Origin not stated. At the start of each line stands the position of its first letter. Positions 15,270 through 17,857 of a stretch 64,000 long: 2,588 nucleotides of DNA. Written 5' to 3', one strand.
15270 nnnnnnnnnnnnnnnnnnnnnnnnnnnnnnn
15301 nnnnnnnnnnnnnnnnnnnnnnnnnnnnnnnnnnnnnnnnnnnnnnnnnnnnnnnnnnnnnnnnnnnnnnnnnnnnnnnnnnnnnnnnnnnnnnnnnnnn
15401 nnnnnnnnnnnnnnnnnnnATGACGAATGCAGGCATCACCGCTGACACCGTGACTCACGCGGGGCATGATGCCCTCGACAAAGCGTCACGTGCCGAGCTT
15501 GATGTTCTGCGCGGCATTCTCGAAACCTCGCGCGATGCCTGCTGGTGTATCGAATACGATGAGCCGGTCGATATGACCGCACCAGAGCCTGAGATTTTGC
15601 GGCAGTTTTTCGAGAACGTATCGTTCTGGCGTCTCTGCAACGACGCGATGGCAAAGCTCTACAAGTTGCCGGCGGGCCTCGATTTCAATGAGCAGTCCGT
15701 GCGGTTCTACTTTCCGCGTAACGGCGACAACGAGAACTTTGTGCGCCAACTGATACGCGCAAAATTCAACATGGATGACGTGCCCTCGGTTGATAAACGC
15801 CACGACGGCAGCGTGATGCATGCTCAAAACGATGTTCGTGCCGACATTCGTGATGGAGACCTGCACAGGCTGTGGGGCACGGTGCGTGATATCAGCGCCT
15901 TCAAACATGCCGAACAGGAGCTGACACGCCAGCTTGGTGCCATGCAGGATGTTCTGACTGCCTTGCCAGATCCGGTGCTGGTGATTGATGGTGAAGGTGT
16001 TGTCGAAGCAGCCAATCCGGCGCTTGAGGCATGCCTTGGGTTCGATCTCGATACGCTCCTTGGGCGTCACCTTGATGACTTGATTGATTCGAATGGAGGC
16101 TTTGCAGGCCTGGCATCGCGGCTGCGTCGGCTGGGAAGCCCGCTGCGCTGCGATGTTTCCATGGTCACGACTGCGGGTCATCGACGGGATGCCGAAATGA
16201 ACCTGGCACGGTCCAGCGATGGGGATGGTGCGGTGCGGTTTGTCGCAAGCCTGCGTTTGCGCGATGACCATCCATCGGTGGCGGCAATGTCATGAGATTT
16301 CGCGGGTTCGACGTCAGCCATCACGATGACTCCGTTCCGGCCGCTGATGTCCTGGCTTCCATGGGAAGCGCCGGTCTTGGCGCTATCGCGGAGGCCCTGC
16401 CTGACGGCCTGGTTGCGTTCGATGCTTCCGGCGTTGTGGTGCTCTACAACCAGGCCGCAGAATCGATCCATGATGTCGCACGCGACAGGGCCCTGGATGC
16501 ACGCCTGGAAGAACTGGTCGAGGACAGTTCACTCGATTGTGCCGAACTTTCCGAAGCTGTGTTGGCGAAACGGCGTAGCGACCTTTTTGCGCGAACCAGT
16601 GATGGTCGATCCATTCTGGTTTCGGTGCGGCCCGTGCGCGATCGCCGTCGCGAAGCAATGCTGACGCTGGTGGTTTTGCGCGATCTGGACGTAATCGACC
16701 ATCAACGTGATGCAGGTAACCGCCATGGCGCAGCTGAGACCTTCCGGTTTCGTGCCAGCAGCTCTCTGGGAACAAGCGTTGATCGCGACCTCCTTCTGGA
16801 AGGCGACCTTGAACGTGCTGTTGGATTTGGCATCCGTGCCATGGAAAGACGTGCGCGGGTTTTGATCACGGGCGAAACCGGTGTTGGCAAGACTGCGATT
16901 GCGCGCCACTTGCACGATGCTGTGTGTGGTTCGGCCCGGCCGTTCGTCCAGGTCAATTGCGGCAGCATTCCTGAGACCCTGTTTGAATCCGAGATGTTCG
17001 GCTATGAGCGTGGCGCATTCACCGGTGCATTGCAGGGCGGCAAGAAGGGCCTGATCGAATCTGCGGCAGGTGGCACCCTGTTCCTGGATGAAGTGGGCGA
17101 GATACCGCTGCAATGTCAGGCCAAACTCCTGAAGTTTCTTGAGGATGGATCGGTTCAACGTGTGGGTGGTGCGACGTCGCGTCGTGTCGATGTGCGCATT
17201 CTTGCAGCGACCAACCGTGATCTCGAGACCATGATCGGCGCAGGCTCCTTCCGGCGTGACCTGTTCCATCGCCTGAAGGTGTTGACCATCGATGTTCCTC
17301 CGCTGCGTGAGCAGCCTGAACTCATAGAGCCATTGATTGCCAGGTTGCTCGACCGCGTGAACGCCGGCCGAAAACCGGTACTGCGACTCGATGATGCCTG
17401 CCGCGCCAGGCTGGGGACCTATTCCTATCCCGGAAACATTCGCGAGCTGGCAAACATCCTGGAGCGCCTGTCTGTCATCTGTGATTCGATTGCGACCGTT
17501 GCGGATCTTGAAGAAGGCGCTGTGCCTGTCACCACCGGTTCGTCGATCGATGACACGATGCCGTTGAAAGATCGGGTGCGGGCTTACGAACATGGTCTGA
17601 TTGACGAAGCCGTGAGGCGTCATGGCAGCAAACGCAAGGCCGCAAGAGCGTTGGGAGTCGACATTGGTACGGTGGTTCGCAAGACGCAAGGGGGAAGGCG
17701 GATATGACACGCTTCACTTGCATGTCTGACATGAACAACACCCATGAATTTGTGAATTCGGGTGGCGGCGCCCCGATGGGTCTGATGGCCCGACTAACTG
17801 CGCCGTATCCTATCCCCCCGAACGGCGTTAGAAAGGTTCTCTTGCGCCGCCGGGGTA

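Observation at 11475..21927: Sigma-54-controlled locus: two GS-like ligases, a PhyH dioxygenase, a PAS enhancer-binding protein and a PotD-type ABC importer, apparently undescribed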

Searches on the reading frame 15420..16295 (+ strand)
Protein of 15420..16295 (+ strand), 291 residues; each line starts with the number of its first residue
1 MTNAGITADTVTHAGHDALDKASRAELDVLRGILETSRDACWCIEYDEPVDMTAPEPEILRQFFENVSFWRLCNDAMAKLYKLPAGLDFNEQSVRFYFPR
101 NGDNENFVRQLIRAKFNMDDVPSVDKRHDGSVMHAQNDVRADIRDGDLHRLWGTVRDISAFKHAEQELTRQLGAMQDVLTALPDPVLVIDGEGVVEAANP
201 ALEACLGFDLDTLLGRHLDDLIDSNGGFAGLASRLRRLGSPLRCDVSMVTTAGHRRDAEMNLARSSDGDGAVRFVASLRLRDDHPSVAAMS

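Call 3: search_protein_families(library=pfam, proteins=[window:15420-16295:+])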
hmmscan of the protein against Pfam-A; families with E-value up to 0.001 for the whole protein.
window:15420-16295:+ (291 aa): 4 families
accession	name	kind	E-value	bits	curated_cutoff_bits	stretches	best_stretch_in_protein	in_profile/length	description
PF08448.16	PAS_4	-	1.6e-10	41.6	23.1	1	179-273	1-96/110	PAS fold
PF13426.13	PAS_9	-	7.7e-09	36.2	27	1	183-275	1-94/103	PAS domain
PF00989.32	PAS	-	3.1e-08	34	22.6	1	175-275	3-107/113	PAS fold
PF13188.13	PAS_8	-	1.2e-05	25.4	21.8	1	176-223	4-52/65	PAS domain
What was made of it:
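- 15420..16295 (+): PAS-domain protein (291 aa) that always accompanies the EBP. Likely a co-sensor. PAS_4/PAS_9 hits (call 3).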

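Call 4: search_protein_families(library=ncbifam, proteins=[window:15420-16295:+])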
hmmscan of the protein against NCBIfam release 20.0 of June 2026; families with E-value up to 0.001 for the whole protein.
window:15420-16295:+ (291 aa): 4 families
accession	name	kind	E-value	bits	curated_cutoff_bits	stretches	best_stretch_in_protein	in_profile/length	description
TIGR00229.1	sensory_box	domain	3.1e-12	46.7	22.9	1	181-276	13-110/126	PAS domain S-box protein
NF041777.1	sens_FixL_Rhizob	equivalog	2.3e-07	29.8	850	1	124-223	74-173/485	sensor protein FixL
NF052573.1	HisKinEspAMyxo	equivalog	3.5e-05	22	1400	1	135-221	221-302/755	serine histidine kinase EspA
NF008468.0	PRK11360.1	equivalog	0.00059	18.3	646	1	167-231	262-326/616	two-component system sensor histidine kinase AtoS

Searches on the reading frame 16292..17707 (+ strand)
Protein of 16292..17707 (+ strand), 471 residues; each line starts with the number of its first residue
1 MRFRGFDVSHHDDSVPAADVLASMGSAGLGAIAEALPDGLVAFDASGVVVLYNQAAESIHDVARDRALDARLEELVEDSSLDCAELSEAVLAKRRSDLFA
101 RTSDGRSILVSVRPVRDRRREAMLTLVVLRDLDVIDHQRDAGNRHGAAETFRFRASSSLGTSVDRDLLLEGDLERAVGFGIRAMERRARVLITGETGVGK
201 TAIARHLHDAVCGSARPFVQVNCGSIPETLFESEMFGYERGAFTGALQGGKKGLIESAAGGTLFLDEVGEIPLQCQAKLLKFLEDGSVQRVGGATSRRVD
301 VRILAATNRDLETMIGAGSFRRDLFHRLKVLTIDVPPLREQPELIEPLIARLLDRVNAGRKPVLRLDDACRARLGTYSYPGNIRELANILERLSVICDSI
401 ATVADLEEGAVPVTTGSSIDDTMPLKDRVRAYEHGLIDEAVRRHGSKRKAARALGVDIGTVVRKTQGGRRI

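Call 3: search_protein_families(library=pfam, proteins=[window:16292-17707:+])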
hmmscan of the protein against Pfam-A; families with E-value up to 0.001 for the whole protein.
window:16292-17707:+ (471 aa): 15 families
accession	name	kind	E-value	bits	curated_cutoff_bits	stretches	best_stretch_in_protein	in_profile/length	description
PF00158.32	Sigma54_activat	-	2.7e-60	203.3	20.2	1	182-333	17-167/168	Sigma-54 interaction domain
PF14532.12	Sigma54_activ_2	-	8.9e-17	62.1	25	1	185-338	19-138/138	Sigma-54 interaction domain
PF25601.1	AAA_lid_14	-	8e-12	45.3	27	1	339-407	1-71/87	AAA+ ATPase lid domain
PF18024.7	HTH_50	-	5.1e-10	39.3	27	1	423-465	2-44/50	Helix-turn-helix domain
PF08448.16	PAS_4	-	1.2e-08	35.6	23.1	1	34-132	2-105/110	PAS fold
PF07728.20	AAA_5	-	1.6e-08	35.1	22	1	190-309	2-123/139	AAA domain (dynein-related subfamily)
PF00004.35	AAA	-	3.1e-06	28.1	21.2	1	190-312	1-112/131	ATPase family associated with various cellular activities (AAA)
PF07724.20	AAA_2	-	3.4e-06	27.6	27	1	188-313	4-129/166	AAA domain (Cdc48 subfamily)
PF00989.32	PAS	-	4.2e-06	27.2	22.6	1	31-131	5-112/113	PAS fold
PF01078.27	Mg_chelatase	-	2.3e-05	24.4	20.3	0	190-308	25-157/207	Magnesium chelatase, subunit ChlI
PF13401.12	AAA_22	-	2.7e-05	24.9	27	0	190-300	8-33/130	AAA domain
PF13191.12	AAA_16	-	5.6e-05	24.1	32.6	1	189-233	26-64/167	AAA ATPase domain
PF20720.3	nSTAND3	-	0.00017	21.7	27.2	1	182-213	12-43/155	Novel STAND NTPase 3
PF13426.13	PAS_9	-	0.00028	21.6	27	1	40-132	4-101/103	PAS domain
PF13188.13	PAS_8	-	0.00086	19.6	21.8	0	31-84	5-55/65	PAS domain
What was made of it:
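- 16292..17707 (+): Sigma-54 enhancer-binding protein with PAS, AAA+ and HTH domains. Sigma54_activat 203 bits and HTH_50 (call 3).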

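Call 4: search_protein_families(library=ncbifam, proteins=[window:16292-17707:+])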
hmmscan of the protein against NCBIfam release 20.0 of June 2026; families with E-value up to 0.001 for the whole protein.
window:16292-17707:+ (471 aa): 31 families (the best 25 are shown)
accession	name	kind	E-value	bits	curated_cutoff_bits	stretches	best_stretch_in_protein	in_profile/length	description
NF041552.1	TF_PrdR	equivalog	9.2e-88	295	795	1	29-463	136-571/577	sigma-54 dependent transcriptional regulator PrdR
NF003451.0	PRK05022.1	equivalog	7.8e-77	259.1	476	1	189-463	215-503/512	nitric oxide reductase transcriptional regulator NorR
TIGR02329.1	propionate_PrpR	equivalog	2.7e-76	257.3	499.2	1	185-465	233-524/526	propionate catabolism operon regulatory protein PrpR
TIGR01817.1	nifA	equivalog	9e-75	252.4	528.85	1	184-400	216-431/534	nif-specific transcriptional activator NifA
NF038308.1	RNA_repair_RtcR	equivalog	2.1e-74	251.3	650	1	183-399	200-424/530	RNA repair transcriptional activator RtcR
NF011953.0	PRK15424.1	equivalog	8.8e-73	245.7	703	1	186-466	241-532/538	propionate catabolism operon regulatory protein PrpR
TIGR01818.1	ntrC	equivalog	3.3e-71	240.5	558.6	1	182-405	152-376/463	nitrogen regulation protein NR(I)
NF008469.0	PRK11361.1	equivalog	2.3e-70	237.6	714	1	186-466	165-452/461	acetoacetate metabolism transcriptional regulator AtoC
TIGR02915.1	PEP_resp_reg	equivalog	4.4e-69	233.4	502.6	1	188-460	163-434/445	PEP-CTERM-box response regulator transcription factor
NF008085.0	PRK10820.1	equivalog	1.1e-62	212.4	576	1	28-463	81-505/520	transcriptional regulator TyrR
NF050807.1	TransRegFlbDCaul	equivalog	2e-62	211.5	750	1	184-418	138-368/454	sigma-54-dependent transcriptional regulator FlbD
NF041906.1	V4R_TF_MobR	exception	3.6e-62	210.6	999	1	184-457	252-533/544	phenol degradation transcriptional regulator MobR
TIGR02974.1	phageshock_pspF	equivalog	2.8e-60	204.3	443.55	1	189-393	24-229/336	phage shock protein operon transcriptional activator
NF049963.1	RespRegFlgRCampy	domain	5.5e-59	200.1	750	1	172-399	142-369/429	fla regulon two-component system response regulator FlgR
NF041946.1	LuxO_transreg_Vib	equivalog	4.9e-56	190.5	800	1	184-399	153-368/463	quorum-sensing sigma-54 dependent transcriptional regulator LuxO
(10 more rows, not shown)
